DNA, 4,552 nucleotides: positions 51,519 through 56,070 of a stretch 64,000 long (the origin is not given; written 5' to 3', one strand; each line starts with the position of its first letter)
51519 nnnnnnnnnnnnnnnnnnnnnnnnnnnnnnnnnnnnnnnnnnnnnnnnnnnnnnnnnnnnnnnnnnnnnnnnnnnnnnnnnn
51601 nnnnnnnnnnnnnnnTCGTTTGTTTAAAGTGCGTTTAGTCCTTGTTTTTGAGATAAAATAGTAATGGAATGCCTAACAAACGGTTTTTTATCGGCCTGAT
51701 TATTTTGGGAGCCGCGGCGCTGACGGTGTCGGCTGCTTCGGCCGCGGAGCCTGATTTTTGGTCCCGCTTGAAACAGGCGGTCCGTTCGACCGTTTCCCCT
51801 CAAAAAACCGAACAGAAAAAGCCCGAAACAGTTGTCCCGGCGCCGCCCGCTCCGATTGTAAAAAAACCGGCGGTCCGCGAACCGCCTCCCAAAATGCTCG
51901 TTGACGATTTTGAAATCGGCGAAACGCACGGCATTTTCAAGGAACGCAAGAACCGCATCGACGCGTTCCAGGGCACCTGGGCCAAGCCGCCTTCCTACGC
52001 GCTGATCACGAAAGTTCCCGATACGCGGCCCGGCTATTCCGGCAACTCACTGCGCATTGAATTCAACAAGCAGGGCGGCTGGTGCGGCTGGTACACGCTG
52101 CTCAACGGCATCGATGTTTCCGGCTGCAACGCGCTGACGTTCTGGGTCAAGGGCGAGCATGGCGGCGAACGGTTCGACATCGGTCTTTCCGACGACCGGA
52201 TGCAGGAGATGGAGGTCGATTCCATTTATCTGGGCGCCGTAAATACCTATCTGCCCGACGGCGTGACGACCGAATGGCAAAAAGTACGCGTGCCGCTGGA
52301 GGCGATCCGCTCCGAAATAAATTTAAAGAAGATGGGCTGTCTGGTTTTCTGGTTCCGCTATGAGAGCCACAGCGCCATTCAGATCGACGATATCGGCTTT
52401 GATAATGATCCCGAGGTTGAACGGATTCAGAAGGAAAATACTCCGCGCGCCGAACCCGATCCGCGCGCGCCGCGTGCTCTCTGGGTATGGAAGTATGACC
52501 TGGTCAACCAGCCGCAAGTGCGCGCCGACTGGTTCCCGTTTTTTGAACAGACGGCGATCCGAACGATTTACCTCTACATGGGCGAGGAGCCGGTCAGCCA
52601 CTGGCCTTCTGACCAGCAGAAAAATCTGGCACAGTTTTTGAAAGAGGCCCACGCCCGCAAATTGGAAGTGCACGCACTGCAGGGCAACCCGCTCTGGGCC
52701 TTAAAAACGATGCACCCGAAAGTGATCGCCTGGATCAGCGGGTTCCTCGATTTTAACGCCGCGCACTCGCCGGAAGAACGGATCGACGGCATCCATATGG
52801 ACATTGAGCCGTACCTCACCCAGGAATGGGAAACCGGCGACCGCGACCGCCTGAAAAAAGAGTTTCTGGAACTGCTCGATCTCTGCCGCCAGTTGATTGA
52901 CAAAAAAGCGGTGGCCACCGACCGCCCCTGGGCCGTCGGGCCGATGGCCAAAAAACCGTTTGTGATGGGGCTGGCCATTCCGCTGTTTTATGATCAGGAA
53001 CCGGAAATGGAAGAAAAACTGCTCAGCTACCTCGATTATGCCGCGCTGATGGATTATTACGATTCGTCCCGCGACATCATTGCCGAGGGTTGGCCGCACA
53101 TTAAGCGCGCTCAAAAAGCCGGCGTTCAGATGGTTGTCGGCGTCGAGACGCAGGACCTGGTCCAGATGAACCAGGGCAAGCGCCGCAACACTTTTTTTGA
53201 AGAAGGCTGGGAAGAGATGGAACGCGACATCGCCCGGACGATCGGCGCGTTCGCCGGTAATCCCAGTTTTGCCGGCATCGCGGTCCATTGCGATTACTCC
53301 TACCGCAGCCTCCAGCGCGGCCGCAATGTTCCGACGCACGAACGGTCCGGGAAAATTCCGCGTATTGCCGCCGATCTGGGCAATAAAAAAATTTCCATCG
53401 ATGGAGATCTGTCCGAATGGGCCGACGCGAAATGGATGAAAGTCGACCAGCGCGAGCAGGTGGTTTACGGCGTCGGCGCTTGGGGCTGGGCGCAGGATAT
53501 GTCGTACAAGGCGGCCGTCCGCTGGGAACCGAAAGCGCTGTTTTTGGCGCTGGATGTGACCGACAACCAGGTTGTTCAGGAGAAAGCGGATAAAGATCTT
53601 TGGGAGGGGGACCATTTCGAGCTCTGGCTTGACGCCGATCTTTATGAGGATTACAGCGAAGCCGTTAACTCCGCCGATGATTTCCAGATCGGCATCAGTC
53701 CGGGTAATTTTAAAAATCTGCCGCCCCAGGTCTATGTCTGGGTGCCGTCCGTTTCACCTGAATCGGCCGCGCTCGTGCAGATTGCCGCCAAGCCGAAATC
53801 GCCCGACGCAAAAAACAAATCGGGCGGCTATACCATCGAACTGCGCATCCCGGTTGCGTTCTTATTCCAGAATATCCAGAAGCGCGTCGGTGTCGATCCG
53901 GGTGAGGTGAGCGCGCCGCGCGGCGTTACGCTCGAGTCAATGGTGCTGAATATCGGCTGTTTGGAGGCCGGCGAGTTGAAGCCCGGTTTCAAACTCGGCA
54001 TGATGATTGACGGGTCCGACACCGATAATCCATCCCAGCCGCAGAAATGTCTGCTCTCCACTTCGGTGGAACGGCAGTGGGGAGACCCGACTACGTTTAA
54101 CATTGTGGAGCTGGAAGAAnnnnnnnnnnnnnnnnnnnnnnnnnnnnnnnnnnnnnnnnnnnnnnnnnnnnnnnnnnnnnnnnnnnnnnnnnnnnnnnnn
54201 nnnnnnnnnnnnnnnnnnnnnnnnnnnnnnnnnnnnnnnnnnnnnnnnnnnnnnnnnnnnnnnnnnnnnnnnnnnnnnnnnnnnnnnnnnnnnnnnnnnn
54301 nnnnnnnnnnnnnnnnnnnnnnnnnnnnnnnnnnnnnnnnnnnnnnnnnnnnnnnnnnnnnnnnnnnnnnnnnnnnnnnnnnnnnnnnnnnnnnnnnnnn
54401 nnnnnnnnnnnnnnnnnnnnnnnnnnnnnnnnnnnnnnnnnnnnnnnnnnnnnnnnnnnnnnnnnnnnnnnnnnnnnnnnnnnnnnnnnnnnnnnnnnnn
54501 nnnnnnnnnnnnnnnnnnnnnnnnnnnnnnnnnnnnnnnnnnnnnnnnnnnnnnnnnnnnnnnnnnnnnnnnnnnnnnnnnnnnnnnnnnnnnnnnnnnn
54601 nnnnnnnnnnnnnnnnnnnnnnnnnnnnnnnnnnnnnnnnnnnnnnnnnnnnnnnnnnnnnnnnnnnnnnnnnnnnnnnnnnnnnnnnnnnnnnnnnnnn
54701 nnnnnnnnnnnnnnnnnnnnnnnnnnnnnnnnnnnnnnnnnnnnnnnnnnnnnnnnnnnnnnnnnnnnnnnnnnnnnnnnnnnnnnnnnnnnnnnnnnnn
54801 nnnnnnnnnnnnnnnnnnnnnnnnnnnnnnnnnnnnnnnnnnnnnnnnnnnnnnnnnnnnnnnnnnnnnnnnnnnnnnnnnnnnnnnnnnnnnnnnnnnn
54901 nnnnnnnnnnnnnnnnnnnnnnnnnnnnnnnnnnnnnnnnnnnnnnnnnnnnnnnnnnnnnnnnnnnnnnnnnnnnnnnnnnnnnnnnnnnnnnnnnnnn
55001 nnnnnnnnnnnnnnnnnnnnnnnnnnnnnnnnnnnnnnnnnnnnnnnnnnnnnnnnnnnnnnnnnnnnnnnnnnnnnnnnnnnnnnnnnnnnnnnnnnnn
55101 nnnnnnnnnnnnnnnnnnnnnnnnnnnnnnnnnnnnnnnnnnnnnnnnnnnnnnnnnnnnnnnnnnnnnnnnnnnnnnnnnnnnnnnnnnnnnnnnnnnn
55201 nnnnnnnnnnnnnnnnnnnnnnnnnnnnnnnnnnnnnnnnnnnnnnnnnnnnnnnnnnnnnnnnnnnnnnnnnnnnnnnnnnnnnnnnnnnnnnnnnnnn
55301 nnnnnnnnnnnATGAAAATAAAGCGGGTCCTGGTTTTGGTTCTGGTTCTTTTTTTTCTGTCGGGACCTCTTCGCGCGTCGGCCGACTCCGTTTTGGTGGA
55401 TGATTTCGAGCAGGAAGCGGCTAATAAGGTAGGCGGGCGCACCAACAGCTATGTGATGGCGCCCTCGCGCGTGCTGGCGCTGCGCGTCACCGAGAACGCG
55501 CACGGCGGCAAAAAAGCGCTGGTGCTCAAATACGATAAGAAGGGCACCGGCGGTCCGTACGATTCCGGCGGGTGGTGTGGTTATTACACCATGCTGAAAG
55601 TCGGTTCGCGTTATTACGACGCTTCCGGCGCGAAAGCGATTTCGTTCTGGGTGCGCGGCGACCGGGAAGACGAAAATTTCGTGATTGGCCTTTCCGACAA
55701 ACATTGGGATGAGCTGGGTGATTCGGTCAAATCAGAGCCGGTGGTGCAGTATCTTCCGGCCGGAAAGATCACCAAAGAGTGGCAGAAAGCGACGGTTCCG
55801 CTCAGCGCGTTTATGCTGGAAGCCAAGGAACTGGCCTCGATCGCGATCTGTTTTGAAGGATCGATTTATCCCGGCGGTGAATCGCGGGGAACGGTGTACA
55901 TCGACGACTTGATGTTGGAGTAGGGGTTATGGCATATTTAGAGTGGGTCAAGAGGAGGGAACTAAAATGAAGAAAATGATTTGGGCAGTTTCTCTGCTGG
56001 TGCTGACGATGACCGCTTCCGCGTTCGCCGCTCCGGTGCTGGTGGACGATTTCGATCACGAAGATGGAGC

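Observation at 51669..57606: Operon of five secreted proteins built from a repeated beta-sandwich module plus GHL-type TIM barrels and a CBM9-like domain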

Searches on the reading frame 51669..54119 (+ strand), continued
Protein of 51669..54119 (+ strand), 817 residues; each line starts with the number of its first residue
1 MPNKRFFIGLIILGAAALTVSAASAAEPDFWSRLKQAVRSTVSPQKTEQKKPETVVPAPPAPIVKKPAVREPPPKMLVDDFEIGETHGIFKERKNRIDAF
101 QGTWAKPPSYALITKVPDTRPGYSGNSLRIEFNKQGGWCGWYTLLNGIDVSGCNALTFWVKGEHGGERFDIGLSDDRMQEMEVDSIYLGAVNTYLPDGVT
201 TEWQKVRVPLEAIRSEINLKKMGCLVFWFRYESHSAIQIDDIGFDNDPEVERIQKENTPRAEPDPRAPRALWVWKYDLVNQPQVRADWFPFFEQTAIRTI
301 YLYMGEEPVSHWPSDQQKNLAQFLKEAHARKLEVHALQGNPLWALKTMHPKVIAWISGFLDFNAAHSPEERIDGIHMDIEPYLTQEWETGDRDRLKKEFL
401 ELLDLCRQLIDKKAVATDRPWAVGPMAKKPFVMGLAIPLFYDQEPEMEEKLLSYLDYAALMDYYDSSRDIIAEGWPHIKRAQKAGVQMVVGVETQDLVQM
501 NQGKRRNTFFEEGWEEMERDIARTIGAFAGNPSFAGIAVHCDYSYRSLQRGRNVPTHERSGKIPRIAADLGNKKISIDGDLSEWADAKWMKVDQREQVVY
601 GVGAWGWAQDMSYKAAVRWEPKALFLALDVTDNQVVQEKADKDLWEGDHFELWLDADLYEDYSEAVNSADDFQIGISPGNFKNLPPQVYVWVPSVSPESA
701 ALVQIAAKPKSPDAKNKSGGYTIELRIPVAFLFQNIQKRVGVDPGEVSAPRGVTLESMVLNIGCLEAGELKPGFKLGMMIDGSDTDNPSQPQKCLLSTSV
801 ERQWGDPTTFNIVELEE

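Call 82: fold_search(model_id=the predicted structure, library=pdb)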
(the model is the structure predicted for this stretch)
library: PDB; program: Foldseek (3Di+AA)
matches with E <= 10: 1611; with E <= 0.001: 182
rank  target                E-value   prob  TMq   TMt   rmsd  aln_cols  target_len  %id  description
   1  1i82_A                1.6e-11  1.00  0.21  0.83   4.6       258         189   18  FAMILY 9 CARBOHYDRATE-BINDING MODULE FROM THERMOTOGA MARITIMA XYLANASE 10A WITH CELLOBIOSE (released 2001-06-13)
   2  7nwn                  2.6e-10  1.00  0.20  0.78   3.8       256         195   15  A carbohydrate binding module family 9 (CBM9) from Caldicellulsiruptor kristjanssonii (released 2021-07-07)
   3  2c24_A                4.6e-10  1.00  0.16  0.63   5.8       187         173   26  FAMILY 30 CARBOHYDRATE-BINDING MODULE OF CELLULOSOMAL CELLULASE CEL9D- CEL44B OF CLOSTRIDIUM THERMOCELLUM (released 2005-11-22)
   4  4bq2_D                6.4e-10  1.00  0.17  0.19  17.1       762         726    9  Structural analysis of an exo-beta-agarase (released 2013-08-14)
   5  7nwo                  1.2e-09  1.00  0.20  0.79   3.8       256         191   15  A carbohydrate binding module family 9 (CBM9) from Caldicellulosiruptor kristjanssonii in complex with glucose (released 2021-07-07)
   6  2c24_B                1.6e-09  1.00  0.16  0.65   4.8       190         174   26  FAMILY 30 CARBOHYDRATE-BINDING MODULE OF CELLULOSOMAL CELLULASE CEL9D- CEL44B OF CLOSTRIDIUM THERMOCELLUM (released 2005-11-22)
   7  4bq3_D                1.6e-09  1.00  0.17  0.18  16.7       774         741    8  Structural analysis of an exo-beta-agarase (released 2013-08-14)
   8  4bq2_C                1.9e-09  1.00  0.17  0.18  16.7       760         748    8  Structural analysis of an exo-beta-agarase (released 2013-08-14)
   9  1wmx_B                2.2e-09  1.00  0.16  0.58   5.8       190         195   26  Crystal Structure of Family 30 Carbohydrate Binding Module (released 2004-08-03)
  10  4bq3_C                2.2e-09  1.00  0.17  0.19  17.1       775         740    8  Structural analysis of an exo-beta-agarase (released 2013-08-14)
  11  4bq3_B                2.3e-09  1.00  0.16  0.18  16.8       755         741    8  Structural analysis of an exo-beta-agarase (released 2013-08-14)
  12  1wzx_B                2.9e-09  1.00  0.15  0.60   4.4       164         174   27  Crystal Structure of Family 30 Carbohydrate Binding Module. (released 2005-03-22)
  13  1v0a                  4.0e-09  1.00  0.15  0.66   4.6       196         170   14  Family 11 Carbohydrate-Binding Module of cellulosomal cellulase Lic26A-Cel5E of Clostridium thermocellum (released 2005-01-12)
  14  6r3m_A                4.5e-09  1.00  0.16  0.66   4.1       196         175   14  Family 11 Carbohydrate-Binding Module from Clostridium thermocellum in complex with beta-1,3-1,4-mixed-linked tetrasac (released 2020-02-05)
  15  6r31_A                5.0e-09  1.00  0.15  0.67   4.2       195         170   14  Family 11 Carbohydrate-Binding Module from Clostridium thermocellum in complex with beta-1,3-1,4-mixed-linked tetrasac (released 2020-02-05)
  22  1wmx_A                1.9e-08  1.00  0.14  0.59   3.8       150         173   29  Crystal Structure of Family 30 Carbohydrate Binding Module (released 2004-08-03)
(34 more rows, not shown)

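Call 85: list_cluster_members(proteins=[P0121, P0001])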
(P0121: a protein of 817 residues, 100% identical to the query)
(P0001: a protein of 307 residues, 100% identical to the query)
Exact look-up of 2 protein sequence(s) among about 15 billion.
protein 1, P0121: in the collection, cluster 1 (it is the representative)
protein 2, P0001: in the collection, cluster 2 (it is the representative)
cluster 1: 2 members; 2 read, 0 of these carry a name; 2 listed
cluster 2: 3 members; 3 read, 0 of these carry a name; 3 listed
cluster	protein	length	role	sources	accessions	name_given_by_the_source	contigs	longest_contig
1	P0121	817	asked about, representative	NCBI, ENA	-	-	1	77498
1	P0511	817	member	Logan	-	-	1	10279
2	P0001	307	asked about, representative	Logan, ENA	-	-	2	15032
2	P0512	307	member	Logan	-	-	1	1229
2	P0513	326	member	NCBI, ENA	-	-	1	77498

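Call 86: find_encoding_contigs(protein=P0121, flank=10000, max_places=1)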
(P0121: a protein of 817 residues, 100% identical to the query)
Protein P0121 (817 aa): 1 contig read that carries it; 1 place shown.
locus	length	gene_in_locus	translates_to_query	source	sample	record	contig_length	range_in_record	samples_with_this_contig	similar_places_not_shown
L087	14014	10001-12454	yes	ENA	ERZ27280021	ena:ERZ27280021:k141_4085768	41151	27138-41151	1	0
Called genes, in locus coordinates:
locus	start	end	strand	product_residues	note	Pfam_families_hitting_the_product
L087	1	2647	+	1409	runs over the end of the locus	-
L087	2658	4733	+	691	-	-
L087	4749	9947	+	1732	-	-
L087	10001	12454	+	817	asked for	PF21582:CBM30, PF06452:CBM9_1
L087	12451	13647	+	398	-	PF03425:CBM_11 (faint), PF21582:CBM30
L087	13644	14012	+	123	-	?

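Call 87: find_encoding_contigs(protein=P0174, flank=10000, max_places=1)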
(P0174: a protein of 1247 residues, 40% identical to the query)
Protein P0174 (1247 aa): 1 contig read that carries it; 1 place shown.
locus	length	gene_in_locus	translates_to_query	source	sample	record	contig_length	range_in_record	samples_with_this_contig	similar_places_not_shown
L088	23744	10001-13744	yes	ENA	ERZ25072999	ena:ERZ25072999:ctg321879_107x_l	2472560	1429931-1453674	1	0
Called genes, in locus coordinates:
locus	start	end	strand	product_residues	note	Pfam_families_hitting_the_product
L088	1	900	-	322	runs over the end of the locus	PF12849:PBP_like_2, PF13531:SBP_bac_11 (weak)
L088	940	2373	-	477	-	PF16930:Porin_5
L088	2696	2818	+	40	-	-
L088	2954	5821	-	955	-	PF01565:FAD_binding_4, PF02913:FAD-oxidase_C, PF13183:Fer4_8, PF13534:Fer4_17 (weak), PF02754:CCG (faint)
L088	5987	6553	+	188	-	PF02622:DUF179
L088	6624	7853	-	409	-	PF20511:PMI_typeI_cat, PF20512:PMI_typeI_hel (faint), PF21621:MPI_cupin_dom (weak)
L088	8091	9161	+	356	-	PF00248:Aldo_ket_red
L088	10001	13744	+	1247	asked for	PF03425:CBM_11 (faint), PF21582:CBM30, PF06452:CBM9_1, PF21582:CBM30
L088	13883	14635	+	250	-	PF03372:Exo_endo_phos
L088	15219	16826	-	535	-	-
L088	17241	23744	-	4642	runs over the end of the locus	PF00354:Pentaxin (faint), PF07953:Toxin_R_bind_N (faint), PF13385:Laminin_G_3, PF01839:FG-GAP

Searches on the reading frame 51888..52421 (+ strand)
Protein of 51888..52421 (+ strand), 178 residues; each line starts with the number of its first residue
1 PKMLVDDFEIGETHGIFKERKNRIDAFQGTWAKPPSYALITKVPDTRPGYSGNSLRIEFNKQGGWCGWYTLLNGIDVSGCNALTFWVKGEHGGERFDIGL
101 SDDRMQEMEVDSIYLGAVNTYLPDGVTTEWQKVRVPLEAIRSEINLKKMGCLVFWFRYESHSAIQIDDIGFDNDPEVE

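Call 57: search_solved_structures(query=A2, max_evalue=1, show_alignments=3)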
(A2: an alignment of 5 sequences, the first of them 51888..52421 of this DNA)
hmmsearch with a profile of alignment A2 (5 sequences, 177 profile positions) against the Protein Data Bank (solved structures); distinct sequences matched with E-value up to 1: 5.
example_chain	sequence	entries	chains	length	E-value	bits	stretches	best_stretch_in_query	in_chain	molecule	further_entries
2c24_A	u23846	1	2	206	8e-13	51.8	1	61-174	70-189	ENDOGLUCANASE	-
1wmx_A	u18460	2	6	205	8e-13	51.8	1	61-174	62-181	COG3291: FOG: PKD repeat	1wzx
1v0a_A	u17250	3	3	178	0.14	15.2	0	36-171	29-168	ENDOGLUCANASE H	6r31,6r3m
2lro_A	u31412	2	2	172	0.18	14.9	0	36-170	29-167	Endoglucanase H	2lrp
5z06_A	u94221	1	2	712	0.29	14.2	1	117-170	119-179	BDI_3064 protein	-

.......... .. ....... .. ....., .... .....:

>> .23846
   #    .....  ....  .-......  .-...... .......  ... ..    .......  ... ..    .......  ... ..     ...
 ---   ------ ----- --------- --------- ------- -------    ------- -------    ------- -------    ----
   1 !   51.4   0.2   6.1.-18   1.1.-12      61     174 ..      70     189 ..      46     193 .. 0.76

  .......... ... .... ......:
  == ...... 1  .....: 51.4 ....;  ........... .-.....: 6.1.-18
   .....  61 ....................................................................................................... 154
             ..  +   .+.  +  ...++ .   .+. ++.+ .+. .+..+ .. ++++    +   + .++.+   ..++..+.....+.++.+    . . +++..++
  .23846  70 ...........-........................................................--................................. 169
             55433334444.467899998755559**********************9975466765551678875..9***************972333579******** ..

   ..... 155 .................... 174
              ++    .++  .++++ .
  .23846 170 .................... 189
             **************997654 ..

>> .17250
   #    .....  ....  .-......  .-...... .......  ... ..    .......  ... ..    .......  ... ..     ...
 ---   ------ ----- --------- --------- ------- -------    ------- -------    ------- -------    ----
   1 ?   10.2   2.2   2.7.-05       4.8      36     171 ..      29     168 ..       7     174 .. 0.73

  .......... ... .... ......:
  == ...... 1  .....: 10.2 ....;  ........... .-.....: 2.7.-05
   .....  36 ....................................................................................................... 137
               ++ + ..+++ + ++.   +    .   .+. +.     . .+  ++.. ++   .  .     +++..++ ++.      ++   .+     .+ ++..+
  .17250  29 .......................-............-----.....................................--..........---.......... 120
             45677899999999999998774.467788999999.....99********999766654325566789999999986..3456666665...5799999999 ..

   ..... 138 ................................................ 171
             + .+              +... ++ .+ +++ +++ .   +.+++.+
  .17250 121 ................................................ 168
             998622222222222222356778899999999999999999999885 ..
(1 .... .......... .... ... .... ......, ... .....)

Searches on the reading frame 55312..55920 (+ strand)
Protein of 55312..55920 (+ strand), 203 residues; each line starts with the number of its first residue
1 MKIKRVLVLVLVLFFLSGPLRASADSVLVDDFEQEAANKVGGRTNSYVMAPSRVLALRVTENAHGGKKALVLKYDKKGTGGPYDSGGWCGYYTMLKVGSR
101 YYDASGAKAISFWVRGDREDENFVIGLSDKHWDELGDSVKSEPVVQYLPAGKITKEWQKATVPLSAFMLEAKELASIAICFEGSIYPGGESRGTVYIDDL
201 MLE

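Call 3: search_protein_families(library=pfam, proteins=[window:55312-55920:+], max_evalue=1)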
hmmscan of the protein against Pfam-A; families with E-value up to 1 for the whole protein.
window:55312-55920:+ (203 aa): 3 families
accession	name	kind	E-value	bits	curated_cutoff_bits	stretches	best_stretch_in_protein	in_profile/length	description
PF21582.3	CBM30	-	6.4e-06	26.7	27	1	109-172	77-139/170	Carbohydrate binding domain 30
PF08547.18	CIA30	-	0.0055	17.2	24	1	84-169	47-120/157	Complex I intermediate-associated protein 30 (CIA30)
PF03425.19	CBM_11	-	0.0088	16.6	27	1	24-138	10-111/182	Carbohydrate binding domain (family 11)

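Call 4: search_protein_families(library=ncbifam, proteins=[window:55312-55920:+], max_evalue=1)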
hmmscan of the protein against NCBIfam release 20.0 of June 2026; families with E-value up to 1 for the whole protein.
window:55312-55920:+ (203 aa): 1 family
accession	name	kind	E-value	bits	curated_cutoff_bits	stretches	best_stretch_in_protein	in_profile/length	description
NF038128.1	choice_anch_J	domain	0.002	18.4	30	1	103-201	71-161/162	choice-of-anchor J domain-containing protein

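Call 58: find_homologous_proteins(query=window:55312-55920:+, max_evalue=0.001)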
Query window:55312-55920:+ (203 aa): 319 proteins with E <= 0.001 among 548 candidates; the best 120 are listed.
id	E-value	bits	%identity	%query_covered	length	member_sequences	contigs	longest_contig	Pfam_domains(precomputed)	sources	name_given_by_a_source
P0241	4.2e-131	452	100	100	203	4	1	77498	PF21582.4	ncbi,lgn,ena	-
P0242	5.2e-118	410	88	100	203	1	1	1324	PF21582.4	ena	-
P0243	2.8e-90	319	67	100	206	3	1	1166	PF21582.4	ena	-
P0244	6.5e-88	311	64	98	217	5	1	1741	PF21582.4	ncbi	-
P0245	6.4e-87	308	65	98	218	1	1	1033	PF21582.4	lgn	-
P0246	2.7e-86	306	63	99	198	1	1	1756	PF21582.4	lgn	-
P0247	3.3e-86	306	65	99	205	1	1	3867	PF21582.4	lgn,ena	-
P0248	3.5e-86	306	65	99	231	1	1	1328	PF21582.4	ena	-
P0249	6.6e-86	305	63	100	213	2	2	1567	PF21582.4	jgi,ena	-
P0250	7.1e-86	305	69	90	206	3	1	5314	PF21582.4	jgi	jgi:hypothetical protein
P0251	1.1e-85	304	72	87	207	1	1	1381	PF21582.4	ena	-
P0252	3.4e-85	303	72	89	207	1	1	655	PF21582.4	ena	-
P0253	6.8e-85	302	62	100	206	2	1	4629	PF21582.4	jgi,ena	-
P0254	9.5e-85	301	63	99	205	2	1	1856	PF21582.4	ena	-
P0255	1.3e-84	301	63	100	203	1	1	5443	PF21582.4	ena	-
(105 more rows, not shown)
